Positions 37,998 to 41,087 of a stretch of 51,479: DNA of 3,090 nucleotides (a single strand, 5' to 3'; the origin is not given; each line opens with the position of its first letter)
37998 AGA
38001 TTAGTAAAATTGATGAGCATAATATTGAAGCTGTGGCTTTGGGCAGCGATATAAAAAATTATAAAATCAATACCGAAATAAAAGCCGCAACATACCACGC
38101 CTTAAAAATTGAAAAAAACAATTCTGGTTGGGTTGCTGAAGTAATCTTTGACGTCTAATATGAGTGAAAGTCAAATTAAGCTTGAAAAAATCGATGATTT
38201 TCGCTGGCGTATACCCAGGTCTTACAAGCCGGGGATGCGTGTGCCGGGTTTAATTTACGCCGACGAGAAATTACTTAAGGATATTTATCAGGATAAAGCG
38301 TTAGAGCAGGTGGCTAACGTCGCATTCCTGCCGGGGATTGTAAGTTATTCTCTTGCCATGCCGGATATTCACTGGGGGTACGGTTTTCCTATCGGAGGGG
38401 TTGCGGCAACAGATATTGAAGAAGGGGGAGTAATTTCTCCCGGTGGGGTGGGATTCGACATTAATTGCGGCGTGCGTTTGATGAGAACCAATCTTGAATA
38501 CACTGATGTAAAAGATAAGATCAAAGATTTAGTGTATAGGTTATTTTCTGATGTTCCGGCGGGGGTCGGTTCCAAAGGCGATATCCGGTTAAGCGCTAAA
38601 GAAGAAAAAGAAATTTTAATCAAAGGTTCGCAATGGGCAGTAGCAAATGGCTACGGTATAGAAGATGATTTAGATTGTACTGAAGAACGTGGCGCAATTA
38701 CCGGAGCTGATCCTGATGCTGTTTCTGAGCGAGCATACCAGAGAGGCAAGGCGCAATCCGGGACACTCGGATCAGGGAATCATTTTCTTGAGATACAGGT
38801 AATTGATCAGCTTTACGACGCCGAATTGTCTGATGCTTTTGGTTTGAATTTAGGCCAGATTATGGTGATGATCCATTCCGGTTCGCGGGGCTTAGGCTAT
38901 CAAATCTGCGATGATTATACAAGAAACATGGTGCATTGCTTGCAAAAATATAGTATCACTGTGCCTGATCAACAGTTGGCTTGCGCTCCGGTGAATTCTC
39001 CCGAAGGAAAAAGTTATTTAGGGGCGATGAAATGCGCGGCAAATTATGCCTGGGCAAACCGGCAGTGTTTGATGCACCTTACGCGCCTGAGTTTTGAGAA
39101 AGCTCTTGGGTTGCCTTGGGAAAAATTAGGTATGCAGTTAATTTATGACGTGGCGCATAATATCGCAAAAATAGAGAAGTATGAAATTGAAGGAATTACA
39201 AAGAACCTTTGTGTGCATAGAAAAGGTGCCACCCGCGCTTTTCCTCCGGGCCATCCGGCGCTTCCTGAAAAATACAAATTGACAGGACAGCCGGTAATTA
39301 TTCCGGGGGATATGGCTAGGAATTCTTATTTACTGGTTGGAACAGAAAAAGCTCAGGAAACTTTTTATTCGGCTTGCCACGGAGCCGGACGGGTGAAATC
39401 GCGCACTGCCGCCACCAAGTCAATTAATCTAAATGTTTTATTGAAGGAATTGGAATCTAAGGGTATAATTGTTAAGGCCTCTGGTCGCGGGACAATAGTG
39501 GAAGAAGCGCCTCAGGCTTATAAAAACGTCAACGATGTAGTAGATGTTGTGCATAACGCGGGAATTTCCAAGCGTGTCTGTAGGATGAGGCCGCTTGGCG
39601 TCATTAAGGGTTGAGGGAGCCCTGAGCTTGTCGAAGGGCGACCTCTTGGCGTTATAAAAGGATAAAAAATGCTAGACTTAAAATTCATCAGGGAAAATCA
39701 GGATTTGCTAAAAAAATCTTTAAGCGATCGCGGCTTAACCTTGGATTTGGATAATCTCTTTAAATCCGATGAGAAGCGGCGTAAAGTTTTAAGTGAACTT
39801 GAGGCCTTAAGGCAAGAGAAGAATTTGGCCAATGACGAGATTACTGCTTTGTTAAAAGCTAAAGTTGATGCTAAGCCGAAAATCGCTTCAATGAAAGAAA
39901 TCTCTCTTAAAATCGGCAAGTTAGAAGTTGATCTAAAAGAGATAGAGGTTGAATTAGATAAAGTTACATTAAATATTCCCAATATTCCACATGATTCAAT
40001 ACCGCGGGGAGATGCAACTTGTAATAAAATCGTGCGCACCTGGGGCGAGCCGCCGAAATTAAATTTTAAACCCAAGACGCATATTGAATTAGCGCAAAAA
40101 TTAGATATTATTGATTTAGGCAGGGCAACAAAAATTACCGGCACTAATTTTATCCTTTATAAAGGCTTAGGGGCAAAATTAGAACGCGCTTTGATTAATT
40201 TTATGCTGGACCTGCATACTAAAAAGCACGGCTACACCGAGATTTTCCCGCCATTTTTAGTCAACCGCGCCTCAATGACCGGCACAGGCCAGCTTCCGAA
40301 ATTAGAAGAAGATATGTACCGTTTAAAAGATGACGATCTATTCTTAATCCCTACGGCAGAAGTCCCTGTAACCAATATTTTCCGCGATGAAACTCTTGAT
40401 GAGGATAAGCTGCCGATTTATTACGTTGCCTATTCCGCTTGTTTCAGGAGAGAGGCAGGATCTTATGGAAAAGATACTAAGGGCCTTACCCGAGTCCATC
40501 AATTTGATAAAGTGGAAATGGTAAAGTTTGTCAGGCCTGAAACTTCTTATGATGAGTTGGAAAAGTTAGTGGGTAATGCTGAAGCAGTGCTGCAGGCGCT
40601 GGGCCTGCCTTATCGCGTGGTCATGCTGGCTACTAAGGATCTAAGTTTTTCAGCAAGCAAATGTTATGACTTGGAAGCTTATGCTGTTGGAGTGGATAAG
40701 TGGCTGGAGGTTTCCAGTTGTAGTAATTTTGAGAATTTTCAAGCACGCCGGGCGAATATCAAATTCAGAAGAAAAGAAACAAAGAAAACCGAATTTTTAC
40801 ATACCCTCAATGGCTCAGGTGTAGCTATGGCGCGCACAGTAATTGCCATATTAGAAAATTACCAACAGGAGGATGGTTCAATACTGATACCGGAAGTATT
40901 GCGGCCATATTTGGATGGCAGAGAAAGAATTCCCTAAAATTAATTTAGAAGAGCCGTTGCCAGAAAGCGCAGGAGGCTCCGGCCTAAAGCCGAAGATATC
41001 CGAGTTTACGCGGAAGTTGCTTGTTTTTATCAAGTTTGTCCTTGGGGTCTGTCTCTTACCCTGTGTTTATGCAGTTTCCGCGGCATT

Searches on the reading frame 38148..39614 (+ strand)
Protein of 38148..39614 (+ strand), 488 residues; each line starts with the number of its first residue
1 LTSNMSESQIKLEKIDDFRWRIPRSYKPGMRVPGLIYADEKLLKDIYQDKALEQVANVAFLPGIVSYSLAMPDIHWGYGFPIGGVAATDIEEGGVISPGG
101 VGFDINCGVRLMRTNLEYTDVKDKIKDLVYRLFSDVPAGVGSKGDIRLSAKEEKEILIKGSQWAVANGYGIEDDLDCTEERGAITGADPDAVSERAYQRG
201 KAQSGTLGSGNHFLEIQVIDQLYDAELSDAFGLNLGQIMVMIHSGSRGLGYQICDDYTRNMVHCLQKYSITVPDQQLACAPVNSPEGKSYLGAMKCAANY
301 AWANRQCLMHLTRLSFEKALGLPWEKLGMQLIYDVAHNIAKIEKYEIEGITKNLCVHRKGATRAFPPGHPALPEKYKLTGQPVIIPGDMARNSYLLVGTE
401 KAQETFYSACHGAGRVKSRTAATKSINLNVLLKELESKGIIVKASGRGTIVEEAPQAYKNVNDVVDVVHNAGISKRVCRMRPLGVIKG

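Call 16: search_protein_families(library=pfam, proteins=[window:38148-39614:+], max_evalue=0.00001)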
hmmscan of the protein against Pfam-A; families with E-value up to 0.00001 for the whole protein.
window:38148-39614:+ (488 aa): 1 family
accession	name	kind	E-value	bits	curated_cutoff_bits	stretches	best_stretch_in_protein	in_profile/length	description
PF01139.22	RtcB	-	9.2e-174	579.1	27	1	54-488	1-426/426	tRNA-splicing ligase RtcB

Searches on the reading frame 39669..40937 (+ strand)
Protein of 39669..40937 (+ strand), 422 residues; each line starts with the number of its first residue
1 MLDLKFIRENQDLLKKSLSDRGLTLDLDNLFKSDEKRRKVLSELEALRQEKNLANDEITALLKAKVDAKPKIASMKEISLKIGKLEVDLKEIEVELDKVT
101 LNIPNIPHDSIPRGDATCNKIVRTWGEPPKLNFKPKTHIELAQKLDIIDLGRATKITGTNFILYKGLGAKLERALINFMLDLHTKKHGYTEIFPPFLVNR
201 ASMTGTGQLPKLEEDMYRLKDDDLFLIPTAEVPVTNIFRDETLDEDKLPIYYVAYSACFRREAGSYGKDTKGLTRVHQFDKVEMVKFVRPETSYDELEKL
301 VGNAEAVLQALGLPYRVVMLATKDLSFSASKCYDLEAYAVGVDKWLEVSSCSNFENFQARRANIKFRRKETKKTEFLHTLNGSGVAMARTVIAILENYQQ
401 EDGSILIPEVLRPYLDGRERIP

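Call 16: search_protein_families(library=pfam, proteins=[window:39669-40937:+], max_evalue=0.00001)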
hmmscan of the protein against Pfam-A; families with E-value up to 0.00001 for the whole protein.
window:39669-40937:+ (422 aa): 2 families
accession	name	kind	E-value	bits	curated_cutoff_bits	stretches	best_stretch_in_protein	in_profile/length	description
PF00587.30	tRNA-synt_2b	-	6.6e-43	147.3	29.3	1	220-398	4-179/179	tRNA synthetase class II core domain (G, H, P, S and T)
PF02403.27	Seryl_tRNA_N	-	2.9e-25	89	28.2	1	1-107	1-108/108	Seryl-tRNA synthetase N-terminal domain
